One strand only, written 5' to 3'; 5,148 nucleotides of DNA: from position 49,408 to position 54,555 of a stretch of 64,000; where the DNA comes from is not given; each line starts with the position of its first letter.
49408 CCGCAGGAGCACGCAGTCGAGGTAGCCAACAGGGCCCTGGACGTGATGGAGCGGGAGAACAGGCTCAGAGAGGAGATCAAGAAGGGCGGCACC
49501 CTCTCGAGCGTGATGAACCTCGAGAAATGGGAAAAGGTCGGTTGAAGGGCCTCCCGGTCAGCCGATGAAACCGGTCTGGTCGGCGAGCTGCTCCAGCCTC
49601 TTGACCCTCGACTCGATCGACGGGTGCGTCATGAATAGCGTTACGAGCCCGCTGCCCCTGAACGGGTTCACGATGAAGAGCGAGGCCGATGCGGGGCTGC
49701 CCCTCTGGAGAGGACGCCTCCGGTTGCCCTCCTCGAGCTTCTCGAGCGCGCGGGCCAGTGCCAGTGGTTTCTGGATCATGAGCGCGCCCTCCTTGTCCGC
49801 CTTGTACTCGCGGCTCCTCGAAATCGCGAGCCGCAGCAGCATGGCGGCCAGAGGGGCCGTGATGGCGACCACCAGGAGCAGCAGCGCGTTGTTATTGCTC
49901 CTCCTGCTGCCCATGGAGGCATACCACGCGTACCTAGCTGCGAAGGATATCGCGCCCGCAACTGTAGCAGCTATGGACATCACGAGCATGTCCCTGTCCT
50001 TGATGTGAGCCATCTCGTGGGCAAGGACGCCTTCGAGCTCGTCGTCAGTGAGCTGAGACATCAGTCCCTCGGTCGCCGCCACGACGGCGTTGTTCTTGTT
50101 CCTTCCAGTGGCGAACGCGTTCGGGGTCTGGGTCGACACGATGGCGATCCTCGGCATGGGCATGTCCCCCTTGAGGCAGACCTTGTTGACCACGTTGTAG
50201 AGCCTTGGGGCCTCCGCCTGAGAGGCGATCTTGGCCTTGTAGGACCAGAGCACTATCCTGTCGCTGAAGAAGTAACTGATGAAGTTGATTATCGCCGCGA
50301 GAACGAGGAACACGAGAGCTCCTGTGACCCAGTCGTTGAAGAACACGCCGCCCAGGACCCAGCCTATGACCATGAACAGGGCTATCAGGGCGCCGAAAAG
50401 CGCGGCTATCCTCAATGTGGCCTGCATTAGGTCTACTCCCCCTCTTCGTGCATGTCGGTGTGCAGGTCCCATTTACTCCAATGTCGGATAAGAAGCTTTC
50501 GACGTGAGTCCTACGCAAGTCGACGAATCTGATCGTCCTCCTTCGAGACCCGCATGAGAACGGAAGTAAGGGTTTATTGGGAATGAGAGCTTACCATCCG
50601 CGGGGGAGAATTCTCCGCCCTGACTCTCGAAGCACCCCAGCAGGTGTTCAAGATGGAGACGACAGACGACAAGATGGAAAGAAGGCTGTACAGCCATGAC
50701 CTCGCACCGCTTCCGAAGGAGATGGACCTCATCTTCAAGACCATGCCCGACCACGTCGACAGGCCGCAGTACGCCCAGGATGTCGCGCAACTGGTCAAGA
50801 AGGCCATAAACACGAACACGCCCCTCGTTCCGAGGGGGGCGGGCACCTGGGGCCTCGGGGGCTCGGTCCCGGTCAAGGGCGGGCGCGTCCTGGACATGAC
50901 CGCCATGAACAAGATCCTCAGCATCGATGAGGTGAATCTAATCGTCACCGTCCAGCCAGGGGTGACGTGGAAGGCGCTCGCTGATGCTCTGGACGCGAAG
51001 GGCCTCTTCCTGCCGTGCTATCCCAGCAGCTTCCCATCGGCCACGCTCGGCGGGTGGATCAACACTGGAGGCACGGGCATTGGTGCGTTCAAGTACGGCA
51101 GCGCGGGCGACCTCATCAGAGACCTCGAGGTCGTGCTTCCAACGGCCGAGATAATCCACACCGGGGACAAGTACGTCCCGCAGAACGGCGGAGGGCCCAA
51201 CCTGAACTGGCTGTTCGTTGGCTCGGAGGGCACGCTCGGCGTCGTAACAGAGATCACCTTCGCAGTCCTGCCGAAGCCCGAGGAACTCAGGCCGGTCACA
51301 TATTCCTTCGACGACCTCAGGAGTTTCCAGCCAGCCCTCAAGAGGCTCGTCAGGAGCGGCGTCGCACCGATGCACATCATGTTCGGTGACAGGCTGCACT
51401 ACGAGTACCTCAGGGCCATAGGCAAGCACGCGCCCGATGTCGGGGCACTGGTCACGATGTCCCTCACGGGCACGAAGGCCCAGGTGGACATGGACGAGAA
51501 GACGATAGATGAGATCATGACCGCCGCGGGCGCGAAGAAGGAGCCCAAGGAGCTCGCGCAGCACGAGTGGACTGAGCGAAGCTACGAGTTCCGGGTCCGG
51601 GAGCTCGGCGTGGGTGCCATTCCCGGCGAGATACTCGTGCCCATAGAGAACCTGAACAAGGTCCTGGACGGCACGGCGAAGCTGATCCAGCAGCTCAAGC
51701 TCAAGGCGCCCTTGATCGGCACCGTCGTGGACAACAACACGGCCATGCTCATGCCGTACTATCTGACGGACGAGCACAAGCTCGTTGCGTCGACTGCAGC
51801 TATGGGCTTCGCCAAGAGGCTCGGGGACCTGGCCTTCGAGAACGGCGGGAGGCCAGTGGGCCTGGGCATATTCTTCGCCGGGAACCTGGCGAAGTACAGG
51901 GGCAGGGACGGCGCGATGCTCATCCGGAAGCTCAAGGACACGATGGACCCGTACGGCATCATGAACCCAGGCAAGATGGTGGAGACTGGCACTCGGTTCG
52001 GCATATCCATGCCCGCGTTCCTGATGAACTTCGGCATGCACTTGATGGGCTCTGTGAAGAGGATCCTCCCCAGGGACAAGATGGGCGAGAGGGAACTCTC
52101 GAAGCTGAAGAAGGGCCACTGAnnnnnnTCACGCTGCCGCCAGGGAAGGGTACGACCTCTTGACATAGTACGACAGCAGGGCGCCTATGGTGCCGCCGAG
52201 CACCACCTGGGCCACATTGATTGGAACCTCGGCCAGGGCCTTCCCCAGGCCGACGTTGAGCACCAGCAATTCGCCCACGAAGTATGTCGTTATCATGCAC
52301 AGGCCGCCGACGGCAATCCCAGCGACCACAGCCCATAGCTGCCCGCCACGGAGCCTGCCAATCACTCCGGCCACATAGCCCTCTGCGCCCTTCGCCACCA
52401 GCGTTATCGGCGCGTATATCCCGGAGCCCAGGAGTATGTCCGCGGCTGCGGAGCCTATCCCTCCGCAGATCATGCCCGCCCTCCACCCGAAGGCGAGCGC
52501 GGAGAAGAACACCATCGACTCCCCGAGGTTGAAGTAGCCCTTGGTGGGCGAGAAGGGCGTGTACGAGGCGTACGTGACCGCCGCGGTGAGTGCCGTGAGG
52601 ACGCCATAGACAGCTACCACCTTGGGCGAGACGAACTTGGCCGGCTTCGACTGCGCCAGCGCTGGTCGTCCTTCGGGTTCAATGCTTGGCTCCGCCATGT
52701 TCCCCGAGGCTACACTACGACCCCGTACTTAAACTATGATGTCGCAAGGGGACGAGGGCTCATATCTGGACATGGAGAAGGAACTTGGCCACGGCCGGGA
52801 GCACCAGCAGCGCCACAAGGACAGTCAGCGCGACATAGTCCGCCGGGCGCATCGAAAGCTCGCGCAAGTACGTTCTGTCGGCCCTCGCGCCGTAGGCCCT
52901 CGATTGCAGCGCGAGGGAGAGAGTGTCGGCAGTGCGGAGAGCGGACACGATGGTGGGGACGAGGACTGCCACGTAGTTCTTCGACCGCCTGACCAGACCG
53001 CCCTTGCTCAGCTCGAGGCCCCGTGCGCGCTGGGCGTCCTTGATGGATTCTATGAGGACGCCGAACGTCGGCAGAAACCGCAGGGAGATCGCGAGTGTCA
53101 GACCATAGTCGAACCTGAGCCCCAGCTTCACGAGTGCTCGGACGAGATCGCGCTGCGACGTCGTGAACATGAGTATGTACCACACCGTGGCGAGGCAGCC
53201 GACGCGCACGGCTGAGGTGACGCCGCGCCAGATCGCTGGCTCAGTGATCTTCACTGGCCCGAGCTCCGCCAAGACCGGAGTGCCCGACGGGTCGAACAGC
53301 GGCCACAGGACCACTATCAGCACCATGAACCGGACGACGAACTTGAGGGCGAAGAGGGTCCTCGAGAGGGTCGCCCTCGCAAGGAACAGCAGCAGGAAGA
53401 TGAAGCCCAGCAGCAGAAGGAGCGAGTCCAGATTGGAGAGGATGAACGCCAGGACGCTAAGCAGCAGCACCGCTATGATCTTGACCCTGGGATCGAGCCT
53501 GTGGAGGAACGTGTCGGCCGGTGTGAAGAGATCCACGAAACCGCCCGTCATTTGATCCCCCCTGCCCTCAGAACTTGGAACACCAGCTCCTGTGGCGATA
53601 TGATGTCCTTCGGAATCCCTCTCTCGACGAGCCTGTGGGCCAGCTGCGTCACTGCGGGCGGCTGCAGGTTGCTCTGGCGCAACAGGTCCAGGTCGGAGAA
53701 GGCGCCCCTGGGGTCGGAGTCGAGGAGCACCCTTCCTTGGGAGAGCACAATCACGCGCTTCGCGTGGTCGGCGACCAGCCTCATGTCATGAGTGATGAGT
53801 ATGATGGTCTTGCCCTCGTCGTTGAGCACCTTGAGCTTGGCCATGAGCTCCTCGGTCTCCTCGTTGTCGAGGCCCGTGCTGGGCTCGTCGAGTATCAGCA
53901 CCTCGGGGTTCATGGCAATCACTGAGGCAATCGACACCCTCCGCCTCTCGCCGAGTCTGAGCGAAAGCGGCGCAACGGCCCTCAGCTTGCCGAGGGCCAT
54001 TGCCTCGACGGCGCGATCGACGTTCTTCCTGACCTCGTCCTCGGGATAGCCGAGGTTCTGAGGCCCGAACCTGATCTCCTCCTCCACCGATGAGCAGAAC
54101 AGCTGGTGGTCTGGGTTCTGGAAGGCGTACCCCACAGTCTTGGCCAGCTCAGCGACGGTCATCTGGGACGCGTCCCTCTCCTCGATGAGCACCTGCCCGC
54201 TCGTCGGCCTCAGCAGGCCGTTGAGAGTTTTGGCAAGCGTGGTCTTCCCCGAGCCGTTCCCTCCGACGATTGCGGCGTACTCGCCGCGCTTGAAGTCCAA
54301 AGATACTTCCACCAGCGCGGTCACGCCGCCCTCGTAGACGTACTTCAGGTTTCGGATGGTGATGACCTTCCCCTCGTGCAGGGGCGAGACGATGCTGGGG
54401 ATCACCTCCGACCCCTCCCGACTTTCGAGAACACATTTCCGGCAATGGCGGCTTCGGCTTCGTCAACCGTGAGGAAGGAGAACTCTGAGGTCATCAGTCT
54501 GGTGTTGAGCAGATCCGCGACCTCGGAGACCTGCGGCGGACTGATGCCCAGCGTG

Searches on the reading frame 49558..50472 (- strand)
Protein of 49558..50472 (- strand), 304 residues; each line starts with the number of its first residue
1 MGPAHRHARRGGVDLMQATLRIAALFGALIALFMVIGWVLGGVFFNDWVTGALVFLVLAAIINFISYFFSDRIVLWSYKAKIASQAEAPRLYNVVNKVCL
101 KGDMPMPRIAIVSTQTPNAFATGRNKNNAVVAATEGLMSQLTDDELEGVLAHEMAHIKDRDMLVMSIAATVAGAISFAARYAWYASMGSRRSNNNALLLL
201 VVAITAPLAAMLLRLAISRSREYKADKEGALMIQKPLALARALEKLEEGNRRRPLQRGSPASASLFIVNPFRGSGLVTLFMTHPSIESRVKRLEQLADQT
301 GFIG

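Call 25: search_protein_families(library=pfam, proteins=[window:49558-50472:-], max_evalue=0.0001)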
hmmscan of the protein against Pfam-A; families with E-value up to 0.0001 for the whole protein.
window:49558-50472:- (304 aa): 2 families
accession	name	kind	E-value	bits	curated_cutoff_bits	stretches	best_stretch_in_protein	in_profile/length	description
PF01435.24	Peptidase_M48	-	2e-36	126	20.3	1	87-296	3-185/186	Peptidase family M48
PF05569.17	Peptidase_M56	-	2.1e-05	24.3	31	1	48-170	106-217/296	BlaR1 peptidase M56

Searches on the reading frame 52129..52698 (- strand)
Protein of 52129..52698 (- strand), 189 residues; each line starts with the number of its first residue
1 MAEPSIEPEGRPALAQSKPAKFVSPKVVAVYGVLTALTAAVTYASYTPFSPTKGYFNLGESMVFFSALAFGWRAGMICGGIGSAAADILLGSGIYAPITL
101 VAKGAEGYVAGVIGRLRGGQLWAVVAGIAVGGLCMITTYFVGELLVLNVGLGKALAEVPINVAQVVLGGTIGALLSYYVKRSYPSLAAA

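Call 25: search_protein_families(library=pfam, proteins=[window:52129-52698:-], max_evalue=0.0001)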
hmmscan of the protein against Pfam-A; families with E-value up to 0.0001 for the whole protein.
window:52129-52698:- (189 aa): 2 families
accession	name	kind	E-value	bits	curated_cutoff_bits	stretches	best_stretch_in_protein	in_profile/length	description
PF07155.17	ECF-ribofla_trS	-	1.1e-25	91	26.7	1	24-178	3-169/172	ECF-type riboflavin transporter, S component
PF12822.12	ECF_trnsprt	-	2.7e-07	31.2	30.7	1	28-152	3-128/169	ECF transporter, substrate-specific component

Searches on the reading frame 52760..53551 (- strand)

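Call 25: search_protein_families(library=pfam, proteins=[window:52760-53551:-], max_evalue=0.0001)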
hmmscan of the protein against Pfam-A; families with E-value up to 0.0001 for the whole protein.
window:52760-53551:- (263 aa): 1 family
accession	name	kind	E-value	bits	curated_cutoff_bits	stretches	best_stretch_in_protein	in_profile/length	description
PF02361.21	CbiQ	-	4.6e-32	111.8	25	1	14-224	3-211/216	Cobalt transport protein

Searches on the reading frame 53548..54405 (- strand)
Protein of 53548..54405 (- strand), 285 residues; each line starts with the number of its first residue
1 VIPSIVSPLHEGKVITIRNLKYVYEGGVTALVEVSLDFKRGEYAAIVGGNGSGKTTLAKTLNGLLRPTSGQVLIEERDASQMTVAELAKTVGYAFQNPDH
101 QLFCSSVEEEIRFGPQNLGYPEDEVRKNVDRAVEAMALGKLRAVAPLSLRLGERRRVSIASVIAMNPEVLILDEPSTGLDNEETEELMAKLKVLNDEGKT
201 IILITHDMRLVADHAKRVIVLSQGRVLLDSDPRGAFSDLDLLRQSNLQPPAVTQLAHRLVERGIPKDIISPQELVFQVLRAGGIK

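Call 25: search_protein_families(library=pfam, proteins=[window:53548-54405:-], max_evalue=0.0001)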
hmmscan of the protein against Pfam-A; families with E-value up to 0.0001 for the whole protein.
window:53548-54405:- (285 aa): 3 families
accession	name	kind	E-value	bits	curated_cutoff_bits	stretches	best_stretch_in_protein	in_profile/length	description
PF00005.33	ABC_tran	-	2e-29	103.4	25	1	33-176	3-136/137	ABC transporter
PF13304.12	AAA_21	-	8.3e-08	33.1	27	0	160-211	249-303/304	AAA domain, putative AbiEii toxin, Type IV TA system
PF02463.25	SMC_N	-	5.9e-07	29.6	40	1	35-219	19-210/220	RecF/RecN/SMC N terminal domain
